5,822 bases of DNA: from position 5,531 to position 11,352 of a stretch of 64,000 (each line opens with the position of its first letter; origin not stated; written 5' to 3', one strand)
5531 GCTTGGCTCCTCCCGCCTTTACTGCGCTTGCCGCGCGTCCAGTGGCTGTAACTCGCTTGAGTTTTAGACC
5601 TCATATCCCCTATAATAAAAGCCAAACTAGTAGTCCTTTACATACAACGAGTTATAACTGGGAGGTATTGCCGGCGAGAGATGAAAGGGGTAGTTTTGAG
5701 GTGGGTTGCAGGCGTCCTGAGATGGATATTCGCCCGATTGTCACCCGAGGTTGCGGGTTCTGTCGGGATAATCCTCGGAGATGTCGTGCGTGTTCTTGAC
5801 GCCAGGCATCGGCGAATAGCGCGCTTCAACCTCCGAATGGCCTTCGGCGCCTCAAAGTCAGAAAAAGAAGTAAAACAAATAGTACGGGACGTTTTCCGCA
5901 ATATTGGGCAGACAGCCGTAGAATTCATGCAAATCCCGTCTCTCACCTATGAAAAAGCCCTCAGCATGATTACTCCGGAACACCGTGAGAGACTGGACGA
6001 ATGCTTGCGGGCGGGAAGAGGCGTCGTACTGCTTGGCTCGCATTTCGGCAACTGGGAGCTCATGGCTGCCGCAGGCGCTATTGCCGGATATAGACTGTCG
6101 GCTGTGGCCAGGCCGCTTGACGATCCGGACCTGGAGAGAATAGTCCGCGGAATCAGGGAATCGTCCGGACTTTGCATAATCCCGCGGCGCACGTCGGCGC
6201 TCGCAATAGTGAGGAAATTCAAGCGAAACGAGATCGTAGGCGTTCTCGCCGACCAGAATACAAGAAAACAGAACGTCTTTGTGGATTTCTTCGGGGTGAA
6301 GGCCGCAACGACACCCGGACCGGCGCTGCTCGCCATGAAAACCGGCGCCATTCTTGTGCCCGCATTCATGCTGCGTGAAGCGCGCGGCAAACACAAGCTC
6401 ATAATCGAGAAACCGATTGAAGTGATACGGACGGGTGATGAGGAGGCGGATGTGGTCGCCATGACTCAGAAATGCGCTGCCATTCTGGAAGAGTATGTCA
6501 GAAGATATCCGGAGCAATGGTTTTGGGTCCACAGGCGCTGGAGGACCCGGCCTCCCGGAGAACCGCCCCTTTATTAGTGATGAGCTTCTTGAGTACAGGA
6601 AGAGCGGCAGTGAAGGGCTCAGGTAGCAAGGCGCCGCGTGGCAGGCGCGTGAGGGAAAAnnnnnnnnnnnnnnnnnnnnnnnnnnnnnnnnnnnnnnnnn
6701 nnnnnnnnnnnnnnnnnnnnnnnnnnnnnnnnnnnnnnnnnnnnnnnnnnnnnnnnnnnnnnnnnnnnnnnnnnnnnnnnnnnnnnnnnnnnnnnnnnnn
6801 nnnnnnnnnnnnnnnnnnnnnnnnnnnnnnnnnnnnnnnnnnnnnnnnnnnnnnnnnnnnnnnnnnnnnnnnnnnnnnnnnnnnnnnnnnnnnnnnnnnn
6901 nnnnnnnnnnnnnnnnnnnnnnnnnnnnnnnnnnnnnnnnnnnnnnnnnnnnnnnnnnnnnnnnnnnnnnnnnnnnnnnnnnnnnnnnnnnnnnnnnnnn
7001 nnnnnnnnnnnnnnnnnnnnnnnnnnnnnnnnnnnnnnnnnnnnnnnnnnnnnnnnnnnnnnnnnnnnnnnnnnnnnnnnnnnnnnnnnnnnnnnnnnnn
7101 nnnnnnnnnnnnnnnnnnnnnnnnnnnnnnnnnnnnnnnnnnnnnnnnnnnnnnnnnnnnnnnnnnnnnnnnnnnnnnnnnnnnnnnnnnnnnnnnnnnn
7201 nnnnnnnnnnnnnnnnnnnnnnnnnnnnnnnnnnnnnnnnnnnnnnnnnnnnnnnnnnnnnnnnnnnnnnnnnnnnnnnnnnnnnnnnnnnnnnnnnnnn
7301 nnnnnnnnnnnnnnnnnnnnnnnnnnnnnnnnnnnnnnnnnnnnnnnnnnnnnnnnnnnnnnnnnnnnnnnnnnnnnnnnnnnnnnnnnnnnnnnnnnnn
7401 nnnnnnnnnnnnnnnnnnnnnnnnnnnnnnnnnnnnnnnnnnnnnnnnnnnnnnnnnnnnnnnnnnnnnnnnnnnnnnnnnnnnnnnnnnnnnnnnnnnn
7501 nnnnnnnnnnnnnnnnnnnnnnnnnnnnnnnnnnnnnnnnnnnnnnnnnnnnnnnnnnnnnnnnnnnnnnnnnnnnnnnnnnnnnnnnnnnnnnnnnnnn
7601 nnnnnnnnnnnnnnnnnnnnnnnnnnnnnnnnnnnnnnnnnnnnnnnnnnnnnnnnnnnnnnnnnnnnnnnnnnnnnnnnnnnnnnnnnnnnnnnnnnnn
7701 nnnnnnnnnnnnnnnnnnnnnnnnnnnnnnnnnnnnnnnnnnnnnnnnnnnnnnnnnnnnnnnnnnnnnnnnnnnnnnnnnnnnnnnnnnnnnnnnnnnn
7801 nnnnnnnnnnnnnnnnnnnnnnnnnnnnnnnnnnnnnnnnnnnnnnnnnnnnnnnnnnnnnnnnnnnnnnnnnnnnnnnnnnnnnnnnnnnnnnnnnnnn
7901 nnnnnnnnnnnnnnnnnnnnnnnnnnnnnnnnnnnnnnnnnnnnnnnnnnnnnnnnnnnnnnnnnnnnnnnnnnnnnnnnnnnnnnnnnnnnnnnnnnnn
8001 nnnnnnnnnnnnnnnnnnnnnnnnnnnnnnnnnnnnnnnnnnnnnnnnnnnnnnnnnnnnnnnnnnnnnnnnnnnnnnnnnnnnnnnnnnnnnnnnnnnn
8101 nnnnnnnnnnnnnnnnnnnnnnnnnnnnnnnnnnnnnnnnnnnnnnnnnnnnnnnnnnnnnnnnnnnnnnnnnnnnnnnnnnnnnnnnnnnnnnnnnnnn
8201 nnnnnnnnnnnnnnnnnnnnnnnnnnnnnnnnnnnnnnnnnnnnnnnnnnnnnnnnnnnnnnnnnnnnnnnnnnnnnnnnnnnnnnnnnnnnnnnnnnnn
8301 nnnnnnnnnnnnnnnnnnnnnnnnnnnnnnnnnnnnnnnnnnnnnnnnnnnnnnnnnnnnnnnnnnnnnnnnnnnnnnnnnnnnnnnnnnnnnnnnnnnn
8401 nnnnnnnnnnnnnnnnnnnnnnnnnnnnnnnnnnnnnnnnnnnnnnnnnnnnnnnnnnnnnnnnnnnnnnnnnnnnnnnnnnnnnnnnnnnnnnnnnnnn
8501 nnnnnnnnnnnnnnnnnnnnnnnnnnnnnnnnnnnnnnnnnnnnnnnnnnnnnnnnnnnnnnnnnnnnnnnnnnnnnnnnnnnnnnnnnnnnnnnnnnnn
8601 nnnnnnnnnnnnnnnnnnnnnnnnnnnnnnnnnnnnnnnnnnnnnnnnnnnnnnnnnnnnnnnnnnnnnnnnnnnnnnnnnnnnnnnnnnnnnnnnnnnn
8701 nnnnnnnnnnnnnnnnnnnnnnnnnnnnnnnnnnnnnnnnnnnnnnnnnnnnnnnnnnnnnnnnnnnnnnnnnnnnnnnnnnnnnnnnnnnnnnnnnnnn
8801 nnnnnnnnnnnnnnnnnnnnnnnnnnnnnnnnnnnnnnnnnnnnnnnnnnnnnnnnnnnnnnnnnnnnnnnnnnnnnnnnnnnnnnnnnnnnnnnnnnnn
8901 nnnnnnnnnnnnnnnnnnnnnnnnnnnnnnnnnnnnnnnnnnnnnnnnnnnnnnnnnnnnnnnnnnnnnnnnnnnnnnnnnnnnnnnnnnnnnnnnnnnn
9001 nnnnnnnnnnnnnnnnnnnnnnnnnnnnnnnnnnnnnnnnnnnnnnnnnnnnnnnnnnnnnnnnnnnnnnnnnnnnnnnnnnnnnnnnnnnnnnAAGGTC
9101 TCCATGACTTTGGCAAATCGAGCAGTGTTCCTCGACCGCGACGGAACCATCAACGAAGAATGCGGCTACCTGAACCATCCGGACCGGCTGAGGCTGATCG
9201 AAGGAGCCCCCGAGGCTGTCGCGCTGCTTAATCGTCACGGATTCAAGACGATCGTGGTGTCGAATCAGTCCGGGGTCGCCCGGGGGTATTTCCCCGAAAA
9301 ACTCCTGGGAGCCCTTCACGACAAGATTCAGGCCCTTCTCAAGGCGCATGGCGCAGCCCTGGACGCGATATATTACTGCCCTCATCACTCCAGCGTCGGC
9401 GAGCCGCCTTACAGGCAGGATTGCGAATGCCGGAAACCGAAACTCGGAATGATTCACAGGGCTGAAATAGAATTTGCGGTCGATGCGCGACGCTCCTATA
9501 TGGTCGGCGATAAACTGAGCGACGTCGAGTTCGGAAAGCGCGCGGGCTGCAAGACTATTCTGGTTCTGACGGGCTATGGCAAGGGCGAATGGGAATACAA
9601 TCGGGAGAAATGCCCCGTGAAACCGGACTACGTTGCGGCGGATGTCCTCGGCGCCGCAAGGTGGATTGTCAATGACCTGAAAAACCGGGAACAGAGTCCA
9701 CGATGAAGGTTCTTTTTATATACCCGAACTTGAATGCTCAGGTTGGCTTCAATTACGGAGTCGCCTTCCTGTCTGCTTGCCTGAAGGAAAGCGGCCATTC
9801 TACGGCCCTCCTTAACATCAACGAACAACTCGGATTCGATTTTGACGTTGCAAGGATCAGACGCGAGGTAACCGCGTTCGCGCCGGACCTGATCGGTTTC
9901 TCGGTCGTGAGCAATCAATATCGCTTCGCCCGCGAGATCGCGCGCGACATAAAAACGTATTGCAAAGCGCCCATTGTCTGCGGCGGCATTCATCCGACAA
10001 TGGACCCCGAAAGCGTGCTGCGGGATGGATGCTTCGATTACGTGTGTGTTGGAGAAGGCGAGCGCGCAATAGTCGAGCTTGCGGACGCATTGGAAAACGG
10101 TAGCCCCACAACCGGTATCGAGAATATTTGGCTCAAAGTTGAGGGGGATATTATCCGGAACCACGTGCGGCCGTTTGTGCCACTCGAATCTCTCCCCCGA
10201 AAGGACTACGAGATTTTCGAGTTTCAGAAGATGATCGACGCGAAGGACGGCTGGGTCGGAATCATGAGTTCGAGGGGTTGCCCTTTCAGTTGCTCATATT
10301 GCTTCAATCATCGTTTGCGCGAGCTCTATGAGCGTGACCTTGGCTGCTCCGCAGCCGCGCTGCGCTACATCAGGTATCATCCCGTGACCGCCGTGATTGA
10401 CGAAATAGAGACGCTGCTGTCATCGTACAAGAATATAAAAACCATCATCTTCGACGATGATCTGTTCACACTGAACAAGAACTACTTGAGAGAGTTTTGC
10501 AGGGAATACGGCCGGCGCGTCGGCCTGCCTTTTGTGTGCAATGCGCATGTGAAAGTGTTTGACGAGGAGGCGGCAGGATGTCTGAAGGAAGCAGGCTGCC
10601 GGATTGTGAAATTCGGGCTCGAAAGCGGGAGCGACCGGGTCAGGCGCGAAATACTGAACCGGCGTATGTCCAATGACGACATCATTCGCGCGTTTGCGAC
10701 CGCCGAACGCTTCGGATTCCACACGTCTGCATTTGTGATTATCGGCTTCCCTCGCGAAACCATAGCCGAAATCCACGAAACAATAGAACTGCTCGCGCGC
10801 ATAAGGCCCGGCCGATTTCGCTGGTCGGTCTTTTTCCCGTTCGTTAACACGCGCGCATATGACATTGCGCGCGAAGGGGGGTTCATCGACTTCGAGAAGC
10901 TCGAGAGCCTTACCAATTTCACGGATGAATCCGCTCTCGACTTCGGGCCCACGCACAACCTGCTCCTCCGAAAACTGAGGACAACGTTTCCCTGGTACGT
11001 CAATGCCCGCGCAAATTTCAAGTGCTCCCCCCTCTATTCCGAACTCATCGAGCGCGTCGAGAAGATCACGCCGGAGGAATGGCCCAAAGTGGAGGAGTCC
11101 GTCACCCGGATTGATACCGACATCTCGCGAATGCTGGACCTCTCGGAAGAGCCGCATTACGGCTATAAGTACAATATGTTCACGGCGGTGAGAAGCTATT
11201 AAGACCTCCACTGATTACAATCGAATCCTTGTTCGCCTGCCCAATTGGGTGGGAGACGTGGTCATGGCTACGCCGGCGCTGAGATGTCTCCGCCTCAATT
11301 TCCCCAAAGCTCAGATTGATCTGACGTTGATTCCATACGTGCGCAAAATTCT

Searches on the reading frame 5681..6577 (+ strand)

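Call 47: search_protein_families(library=pfam, proteins=[window:5681-6577:+], max_evalue=0.00001)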
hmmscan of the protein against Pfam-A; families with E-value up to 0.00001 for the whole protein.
window:5681-6577:+ (298 aa): 1 family
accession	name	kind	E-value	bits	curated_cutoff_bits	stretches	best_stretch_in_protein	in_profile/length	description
PF03279.18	Lip_A_acyltrans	-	1.3e-55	189.1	22.3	1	7-289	16-295/295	Bacterial lipid A biosynthesis acyltransferase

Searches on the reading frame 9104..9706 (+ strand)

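Call 47: search_protein_families(library=pfam, proteins=[window:9104-9706:+], max_evalue=0.00001)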
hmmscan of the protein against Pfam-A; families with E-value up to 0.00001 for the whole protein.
window:9104-9706:+ (200 aa): 3 families
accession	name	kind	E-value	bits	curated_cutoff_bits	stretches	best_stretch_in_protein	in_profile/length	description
PF13242.12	Hydrolase_like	-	1e-16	61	22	1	109-182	2-73/75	HAD-hyrolase-like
PF00702.32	Hydrolase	-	6.4e-09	36.9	26.4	1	17-148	85-191/191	haloacid dehalogenase-like hydrolase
PF13419.12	HAD_2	-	3.2e-08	34.3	23.8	0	105-154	129-178/178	Haloacid dehalogenase-like hydrolase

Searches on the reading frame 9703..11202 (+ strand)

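Call 47: search_protein_families(library=pfam, proteins=[window:9703-11202:+], max_evalue=0.00001)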
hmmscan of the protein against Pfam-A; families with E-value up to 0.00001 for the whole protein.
window:9703-11202:+ (499 aa): 2 families
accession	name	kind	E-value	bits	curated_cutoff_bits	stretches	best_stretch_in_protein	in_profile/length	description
PF02310.24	B12-binding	-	7.9e-23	81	32.1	1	15-126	12-120/121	B12 binding domain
PF04055.27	Radical_SAM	-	3.7e-20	73.2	29.5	1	189-364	3-166/166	Radical SAM superfamily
